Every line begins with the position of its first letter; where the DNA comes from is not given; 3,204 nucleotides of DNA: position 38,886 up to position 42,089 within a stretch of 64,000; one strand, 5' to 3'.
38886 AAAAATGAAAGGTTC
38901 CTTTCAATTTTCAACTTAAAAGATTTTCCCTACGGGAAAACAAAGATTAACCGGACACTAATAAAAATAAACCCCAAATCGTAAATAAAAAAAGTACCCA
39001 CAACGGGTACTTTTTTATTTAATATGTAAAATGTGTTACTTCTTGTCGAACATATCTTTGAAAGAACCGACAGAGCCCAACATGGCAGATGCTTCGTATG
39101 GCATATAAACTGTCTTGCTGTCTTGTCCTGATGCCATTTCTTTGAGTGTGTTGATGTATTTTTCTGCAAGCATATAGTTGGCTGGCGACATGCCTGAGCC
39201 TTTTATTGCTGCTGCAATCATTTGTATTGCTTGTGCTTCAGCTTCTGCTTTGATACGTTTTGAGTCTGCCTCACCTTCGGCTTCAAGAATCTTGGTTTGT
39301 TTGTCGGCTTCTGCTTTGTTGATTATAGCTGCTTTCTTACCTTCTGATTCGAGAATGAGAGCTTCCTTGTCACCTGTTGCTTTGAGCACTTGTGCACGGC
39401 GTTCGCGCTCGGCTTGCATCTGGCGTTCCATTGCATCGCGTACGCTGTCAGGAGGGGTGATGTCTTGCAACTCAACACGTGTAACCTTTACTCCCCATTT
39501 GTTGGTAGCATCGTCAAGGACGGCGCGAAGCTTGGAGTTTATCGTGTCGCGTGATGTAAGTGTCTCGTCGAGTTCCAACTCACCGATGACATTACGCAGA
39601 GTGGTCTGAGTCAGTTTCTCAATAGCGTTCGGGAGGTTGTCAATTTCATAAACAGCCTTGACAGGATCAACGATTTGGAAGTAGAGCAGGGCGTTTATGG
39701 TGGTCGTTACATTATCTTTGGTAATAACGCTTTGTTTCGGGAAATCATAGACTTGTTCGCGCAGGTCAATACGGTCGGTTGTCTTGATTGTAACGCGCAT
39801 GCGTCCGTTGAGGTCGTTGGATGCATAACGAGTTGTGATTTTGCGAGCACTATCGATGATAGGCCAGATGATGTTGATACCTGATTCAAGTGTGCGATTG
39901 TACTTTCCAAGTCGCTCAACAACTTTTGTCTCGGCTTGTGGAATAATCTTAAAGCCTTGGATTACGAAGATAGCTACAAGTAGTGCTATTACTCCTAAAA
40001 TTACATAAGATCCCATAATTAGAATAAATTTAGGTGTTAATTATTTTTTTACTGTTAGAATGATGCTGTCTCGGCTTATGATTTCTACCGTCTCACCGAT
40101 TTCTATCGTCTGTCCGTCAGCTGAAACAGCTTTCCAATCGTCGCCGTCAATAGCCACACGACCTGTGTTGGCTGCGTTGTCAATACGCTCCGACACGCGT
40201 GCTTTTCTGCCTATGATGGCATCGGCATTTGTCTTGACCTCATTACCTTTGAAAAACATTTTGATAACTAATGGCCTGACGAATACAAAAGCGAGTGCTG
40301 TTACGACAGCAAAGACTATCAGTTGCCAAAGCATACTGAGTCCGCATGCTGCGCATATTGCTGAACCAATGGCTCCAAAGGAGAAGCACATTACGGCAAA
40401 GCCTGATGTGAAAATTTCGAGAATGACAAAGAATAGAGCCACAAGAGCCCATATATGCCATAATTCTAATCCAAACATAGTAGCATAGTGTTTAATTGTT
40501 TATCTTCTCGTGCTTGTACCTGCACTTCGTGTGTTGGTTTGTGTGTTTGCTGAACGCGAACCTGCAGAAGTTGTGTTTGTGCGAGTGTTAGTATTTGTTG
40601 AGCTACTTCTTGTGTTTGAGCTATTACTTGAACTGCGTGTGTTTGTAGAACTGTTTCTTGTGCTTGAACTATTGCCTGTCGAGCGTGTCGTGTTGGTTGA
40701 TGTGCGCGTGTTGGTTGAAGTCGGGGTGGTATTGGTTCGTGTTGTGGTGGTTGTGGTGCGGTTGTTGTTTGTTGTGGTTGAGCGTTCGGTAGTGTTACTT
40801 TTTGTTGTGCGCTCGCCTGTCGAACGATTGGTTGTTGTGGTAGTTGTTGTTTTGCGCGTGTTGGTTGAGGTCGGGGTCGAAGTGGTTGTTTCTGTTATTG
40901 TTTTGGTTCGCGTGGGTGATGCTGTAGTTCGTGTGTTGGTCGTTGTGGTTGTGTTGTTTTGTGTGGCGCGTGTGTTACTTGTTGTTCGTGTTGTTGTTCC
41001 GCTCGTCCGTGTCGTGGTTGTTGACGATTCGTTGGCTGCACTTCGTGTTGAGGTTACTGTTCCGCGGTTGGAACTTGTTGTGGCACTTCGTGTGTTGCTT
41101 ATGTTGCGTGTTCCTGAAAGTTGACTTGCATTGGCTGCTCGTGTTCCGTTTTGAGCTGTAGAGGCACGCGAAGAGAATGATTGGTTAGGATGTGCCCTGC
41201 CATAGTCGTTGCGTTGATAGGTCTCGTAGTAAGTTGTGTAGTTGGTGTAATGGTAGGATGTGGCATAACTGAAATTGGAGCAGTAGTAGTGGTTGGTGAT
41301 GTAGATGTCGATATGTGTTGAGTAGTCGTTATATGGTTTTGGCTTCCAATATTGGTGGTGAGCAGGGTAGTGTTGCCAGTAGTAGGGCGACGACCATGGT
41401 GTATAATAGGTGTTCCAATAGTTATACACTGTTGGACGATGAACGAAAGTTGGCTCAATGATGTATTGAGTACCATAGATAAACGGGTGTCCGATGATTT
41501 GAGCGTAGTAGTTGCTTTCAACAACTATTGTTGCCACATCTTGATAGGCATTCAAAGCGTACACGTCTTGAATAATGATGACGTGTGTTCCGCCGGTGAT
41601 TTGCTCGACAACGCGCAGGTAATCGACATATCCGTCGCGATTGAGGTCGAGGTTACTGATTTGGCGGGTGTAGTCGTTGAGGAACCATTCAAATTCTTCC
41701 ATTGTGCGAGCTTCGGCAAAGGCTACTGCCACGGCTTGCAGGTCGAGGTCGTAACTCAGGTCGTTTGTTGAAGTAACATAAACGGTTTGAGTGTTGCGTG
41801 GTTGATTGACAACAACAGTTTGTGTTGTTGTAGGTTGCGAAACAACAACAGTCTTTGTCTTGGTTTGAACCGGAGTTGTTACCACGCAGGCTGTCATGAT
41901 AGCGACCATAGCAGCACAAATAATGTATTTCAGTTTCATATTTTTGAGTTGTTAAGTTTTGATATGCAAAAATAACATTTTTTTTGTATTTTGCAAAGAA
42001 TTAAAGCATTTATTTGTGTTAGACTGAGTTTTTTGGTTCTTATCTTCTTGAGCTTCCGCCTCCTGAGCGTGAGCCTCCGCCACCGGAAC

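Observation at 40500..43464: Tandem paralogs upstream of NfeD-SPFH: secreted Ca-loop domain + Tyr/Trp/His/Pro segment + very long basic Thr/Ser/Arg/Asn tail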

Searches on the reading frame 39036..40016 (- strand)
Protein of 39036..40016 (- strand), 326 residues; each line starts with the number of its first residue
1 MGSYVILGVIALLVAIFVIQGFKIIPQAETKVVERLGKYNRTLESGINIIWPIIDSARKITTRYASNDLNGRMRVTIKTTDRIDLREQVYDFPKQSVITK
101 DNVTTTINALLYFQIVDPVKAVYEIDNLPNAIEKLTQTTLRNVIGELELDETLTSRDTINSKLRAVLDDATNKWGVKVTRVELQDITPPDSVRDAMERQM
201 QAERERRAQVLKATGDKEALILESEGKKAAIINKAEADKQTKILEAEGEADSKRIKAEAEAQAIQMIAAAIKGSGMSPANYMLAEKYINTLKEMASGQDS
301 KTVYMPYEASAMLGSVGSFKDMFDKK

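Call 3: search_protein_families(library=pfam, proteins=[window:39036-40016:-], max_evalue=1)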
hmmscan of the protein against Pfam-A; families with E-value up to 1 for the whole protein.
window:39036-40016:- (326 aa): 4 families
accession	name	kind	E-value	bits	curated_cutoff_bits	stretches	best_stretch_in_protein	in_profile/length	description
PF01145.31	Band_7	-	1.6e-40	139.5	23.6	1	23-216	1-175/176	SPFH domain / Band 7 family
PF16200.10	Band_7_C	-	5.7e-07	29.9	29.1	1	266-324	2-59/63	C-terminal region of band_7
PF13421.11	Band_7_1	-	0.00069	19.7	24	1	123-200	128-207/211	SPFH domain-Band 7 family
PF15583.11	Imm68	-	0.15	12.8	29.6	1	236-295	83-142/152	Immunity protein 68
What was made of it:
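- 39036..40016 (-): SPFH/Band 7 gene: neighbour only. Pfam Band_7 1.6e-40 (call 3).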

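Call 4: search_protein_families(library=ncbifam, proteins=[window:39036-40016:-], max_evalue=1)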
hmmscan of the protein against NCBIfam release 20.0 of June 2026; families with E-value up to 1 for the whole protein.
window:39036-40016:- (326 aa): 7 families
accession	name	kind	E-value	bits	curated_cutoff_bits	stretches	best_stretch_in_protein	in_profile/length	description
TIGR01933.1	hflK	equivalog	9.5e-30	103.9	159.4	1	22-252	1-211/261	FtsH protease activity modulator HflK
NF008181.0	PRK10930.1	equivalog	3.4e-17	62.4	660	2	98-252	150-307/419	FtsH protease activity modulator HflK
TIGR01932.1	hflC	equivalog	1.7e-10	40.2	134.4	1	6-263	5-281/318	protease modulator HflC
NF008259.0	PRK11029.1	equivalog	6e-09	35.3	427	1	159-263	186-290/334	protease modulator HflC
NF058507.1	FlotScfldFlot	equivalog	0.0012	18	700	2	130-253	127-248/477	flotillin lipid rafts scaffold protein FloT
NF005198.1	PRK06669.1-3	equivalog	0.017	14.3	200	1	198-269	55-126/299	flagellar assembly protein FliH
NF002424.0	PRK01558.1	equivalog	0.74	9.3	241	1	222-269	18-65/203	V-type ATP synthase subunit E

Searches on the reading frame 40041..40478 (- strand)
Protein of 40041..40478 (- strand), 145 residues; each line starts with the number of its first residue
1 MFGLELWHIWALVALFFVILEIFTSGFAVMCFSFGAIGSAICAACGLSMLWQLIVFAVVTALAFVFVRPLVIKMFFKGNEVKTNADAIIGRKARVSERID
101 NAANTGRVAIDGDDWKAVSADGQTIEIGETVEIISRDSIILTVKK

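Call 3: search_protein_families(library=pfam, proteins=[window:40041-40478:-], max_evalue=1)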
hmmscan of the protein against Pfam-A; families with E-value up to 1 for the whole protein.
window:40041-40478:- (145 aa): 2 families
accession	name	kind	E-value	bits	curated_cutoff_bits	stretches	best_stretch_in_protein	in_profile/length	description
PF01957.25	NfeD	-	1.8e-15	57.3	29.1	1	85-145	1-57/57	NfeD-like C-terminal, partner-binding domain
PF10003.15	DUF2244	-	0.88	9.7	27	1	25-133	10-124/138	Integral membrane protein (DUF2244)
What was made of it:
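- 40041..40478 (-): nfeD: neighbour only, not part of the family's conserved context. Pfam NfeD 1.8e-15 (call 3).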

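Call 4: search_protein_families(library=ncbifam, proteins=[window:40041-40478:-], max_evalue=1)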
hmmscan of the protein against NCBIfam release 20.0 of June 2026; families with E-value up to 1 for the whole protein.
window:40041-40478:- (145 aa): 1 family
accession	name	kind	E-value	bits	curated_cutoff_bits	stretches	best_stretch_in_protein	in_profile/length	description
NF003684.0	PRK05305.2-4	equivalog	0.012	15.2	317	1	15-110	2-92/228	phosphatidylserine decarboxylase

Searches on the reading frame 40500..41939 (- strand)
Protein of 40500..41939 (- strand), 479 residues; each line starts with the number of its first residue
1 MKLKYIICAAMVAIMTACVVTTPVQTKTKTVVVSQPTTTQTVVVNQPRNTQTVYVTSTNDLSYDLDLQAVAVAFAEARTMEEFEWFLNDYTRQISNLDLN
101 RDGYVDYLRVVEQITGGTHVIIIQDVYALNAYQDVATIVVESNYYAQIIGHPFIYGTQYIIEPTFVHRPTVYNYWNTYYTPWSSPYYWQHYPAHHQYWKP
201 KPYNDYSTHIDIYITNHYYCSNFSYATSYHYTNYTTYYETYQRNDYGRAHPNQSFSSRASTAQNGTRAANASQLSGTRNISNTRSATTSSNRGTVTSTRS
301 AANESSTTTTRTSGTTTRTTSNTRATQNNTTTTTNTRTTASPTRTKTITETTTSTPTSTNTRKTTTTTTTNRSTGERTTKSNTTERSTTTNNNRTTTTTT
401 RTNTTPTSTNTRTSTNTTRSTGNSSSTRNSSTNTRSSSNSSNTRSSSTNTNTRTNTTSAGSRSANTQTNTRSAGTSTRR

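Call 3: search_protein_families(library=pfam, proteins=[window:40500-41939:-], max_evalue=1)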
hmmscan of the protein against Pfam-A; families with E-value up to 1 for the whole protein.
window:40500-41939:- (479 aa): 0 families

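Call 4: search_protein_families(library=ncbifam, proteins=[window:40500-41939:-], max_evalue=1)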
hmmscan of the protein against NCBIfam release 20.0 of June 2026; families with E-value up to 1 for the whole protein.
window:40500-41939:- (479 aa): 0 families
